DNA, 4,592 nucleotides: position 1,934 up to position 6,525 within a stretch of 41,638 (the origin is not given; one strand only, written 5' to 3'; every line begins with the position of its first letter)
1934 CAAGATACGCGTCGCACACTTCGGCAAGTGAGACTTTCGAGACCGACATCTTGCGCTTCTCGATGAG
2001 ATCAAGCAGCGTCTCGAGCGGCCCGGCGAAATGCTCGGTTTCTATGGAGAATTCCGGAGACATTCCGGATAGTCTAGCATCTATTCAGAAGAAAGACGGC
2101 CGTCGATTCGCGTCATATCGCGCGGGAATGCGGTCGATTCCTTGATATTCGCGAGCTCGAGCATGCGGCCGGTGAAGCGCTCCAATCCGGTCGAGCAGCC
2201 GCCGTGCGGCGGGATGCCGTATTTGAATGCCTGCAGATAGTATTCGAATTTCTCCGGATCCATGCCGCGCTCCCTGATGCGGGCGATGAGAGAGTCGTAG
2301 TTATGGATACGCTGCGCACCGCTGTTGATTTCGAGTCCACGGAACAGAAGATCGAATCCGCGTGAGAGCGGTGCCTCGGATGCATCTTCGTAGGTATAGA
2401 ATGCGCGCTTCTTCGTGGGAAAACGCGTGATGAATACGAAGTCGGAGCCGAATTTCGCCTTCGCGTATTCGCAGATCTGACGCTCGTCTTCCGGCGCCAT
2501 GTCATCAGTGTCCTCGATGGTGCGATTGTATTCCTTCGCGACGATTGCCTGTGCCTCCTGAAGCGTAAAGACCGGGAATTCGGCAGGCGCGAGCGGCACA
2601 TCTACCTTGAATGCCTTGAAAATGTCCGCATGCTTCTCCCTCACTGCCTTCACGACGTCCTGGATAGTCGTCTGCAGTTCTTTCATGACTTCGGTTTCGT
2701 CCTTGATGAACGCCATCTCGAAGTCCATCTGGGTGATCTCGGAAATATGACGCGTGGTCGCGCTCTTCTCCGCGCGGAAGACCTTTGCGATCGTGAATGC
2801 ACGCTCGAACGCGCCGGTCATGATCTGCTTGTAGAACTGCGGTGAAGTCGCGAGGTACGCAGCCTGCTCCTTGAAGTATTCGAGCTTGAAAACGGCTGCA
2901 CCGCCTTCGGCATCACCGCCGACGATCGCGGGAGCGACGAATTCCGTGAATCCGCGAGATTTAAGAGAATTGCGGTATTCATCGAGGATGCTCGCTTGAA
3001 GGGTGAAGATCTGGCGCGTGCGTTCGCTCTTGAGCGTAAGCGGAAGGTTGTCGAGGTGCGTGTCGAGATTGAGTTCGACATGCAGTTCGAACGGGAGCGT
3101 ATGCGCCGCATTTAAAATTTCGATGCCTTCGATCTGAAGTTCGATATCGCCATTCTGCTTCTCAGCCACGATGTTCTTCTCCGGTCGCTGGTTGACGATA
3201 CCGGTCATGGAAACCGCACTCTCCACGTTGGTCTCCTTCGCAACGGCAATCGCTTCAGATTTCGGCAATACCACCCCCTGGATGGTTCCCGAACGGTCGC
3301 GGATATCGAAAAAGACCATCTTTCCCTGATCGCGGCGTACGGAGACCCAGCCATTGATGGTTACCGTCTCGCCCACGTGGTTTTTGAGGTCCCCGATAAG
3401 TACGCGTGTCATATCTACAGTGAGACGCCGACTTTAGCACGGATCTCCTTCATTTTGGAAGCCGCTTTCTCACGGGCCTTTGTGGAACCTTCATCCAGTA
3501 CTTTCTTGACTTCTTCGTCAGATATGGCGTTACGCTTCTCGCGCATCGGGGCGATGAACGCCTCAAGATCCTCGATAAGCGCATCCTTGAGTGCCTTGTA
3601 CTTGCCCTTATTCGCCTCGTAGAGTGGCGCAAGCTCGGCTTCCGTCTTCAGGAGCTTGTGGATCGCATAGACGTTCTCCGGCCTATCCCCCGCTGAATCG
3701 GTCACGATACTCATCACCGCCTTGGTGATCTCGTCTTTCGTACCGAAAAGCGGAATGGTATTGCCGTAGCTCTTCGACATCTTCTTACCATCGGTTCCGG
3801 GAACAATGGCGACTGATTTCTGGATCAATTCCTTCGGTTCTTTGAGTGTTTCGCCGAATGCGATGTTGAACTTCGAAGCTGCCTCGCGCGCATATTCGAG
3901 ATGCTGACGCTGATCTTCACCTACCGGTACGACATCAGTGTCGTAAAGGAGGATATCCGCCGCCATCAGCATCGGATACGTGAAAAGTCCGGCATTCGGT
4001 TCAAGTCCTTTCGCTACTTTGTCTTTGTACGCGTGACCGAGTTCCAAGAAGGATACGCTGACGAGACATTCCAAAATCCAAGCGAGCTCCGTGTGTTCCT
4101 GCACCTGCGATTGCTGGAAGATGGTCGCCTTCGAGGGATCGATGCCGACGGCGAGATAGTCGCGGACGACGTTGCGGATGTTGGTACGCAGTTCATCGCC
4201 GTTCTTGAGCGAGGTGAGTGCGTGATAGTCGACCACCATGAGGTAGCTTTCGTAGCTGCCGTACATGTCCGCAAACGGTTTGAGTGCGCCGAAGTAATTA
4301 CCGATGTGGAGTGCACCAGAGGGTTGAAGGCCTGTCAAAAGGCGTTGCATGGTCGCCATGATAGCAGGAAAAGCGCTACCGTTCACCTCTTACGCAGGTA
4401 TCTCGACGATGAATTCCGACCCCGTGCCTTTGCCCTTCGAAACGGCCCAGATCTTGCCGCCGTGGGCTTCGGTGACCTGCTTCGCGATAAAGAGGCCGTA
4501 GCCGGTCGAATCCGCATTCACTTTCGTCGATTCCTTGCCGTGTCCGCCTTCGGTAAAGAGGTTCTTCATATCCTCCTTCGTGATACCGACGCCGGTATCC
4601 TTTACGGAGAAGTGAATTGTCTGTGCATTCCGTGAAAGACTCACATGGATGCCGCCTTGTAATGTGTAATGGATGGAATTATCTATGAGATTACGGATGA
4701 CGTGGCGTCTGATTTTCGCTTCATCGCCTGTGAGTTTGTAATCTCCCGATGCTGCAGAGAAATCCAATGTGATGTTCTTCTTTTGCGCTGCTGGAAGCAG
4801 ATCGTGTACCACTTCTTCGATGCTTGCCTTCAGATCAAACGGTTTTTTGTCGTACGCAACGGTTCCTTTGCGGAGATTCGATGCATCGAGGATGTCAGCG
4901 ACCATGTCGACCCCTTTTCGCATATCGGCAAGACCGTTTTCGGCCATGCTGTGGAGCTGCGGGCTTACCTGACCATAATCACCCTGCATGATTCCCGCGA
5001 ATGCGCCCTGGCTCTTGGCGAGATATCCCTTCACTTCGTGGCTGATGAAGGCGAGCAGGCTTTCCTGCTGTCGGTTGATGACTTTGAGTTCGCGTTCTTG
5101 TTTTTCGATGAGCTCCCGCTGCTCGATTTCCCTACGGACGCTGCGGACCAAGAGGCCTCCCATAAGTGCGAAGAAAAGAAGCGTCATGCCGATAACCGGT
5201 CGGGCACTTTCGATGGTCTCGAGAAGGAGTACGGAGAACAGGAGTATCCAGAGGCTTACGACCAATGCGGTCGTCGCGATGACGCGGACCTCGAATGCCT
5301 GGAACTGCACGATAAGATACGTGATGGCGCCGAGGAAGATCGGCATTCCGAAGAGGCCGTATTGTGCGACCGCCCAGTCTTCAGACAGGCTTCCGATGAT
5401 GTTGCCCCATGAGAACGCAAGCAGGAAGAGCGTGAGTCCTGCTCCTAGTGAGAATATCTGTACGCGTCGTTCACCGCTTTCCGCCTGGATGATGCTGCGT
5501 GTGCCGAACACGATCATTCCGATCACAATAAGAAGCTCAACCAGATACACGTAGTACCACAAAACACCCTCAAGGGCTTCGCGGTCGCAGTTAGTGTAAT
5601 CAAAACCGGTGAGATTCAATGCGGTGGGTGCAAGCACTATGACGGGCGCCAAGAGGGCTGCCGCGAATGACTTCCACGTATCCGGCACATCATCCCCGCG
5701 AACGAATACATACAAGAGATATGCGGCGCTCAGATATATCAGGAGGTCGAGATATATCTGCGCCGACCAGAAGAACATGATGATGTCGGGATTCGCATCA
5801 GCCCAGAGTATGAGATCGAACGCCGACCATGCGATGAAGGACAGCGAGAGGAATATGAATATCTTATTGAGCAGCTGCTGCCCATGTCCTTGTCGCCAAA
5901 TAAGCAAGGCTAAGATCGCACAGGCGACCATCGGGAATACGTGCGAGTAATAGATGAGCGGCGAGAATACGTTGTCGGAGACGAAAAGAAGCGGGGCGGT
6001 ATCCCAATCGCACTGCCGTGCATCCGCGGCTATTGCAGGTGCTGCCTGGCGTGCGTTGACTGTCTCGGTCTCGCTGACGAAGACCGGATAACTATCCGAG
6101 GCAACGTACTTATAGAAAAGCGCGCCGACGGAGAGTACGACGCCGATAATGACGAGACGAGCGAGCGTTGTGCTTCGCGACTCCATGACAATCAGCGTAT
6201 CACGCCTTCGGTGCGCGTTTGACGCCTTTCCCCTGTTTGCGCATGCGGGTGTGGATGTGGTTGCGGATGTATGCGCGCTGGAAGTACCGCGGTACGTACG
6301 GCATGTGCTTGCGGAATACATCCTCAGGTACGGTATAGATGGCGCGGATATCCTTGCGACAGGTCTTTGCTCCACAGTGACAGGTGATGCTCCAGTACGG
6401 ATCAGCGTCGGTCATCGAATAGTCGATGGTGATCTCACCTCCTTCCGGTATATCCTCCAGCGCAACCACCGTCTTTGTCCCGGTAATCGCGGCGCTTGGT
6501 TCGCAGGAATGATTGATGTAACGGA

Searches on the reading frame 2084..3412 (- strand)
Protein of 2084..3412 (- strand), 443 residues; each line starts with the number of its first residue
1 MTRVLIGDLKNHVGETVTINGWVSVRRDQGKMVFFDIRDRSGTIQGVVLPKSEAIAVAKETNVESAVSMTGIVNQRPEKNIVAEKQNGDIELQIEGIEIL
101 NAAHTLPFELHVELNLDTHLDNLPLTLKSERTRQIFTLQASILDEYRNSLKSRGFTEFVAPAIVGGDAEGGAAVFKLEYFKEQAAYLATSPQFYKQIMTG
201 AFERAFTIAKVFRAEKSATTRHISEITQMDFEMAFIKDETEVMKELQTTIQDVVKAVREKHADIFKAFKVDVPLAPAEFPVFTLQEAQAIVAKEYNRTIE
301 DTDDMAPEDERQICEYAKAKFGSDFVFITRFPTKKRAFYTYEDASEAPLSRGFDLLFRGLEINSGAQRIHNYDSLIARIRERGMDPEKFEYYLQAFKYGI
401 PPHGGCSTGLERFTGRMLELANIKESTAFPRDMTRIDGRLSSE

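Call 80: search_protein_families(library=pfam, proteins=[window:2084-3412:-], max_evalue=0.00001)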
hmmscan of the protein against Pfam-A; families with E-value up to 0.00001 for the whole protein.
window:2084-3412:- (443 aa): 2 families
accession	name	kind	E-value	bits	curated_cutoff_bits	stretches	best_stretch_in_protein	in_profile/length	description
PF00152.25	tRNA-synt_2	-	1.2e-72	245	25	1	117-432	3-307/308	tRNA synthetases class II (D, K and N)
PF01336.31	tRNA_anti-codon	-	6.1e-16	58.6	27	1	17-100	1-75/75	OB-fold nucleic acid binding domain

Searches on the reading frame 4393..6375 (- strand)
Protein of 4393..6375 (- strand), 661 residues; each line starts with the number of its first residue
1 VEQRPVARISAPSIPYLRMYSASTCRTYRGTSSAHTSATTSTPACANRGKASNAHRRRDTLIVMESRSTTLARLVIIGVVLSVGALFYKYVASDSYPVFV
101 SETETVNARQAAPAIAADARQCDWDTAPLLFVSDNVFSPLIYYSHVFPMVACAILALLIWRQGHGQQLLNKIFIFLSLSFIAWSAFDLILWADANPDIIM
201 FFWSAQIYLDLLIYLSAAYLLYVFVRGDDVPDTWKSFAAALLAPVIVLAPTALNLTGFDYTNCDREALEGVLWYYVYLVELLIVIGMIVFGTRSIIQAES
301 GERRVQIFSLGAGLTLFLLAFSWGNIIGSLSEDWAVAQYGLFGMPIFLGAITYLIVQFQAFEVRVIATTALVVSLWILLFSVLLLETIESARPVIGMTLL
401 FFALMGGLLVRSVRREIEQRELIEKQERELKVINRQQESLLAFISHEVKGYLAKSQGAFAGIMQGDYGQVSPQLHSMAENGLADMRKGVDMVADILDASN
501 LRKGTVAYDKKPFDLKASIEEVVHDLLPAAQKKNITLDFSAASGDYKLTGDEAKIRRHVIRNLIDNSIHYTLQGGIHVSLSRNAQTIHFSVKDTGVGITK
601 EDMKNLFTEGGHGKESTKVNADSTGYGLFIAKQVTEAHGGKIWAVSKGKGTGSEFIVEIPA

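Call 80: search_protein_families(library=pfam, proteins=[window:4393-6375:-], max_evalue=0.00001)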
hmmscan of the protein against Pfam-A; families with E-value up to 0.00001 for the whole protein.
window:4393-6375:- (661 aa): 1 family
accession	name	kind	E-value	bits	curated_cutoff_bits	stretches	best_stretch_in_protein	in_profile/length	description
PF02518.31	HATPase_c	-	1.8e-22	80.3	26.4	1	553-660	4-108/111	Histidine kinase-, DNA gyrase B-, and HSP90-like ATPase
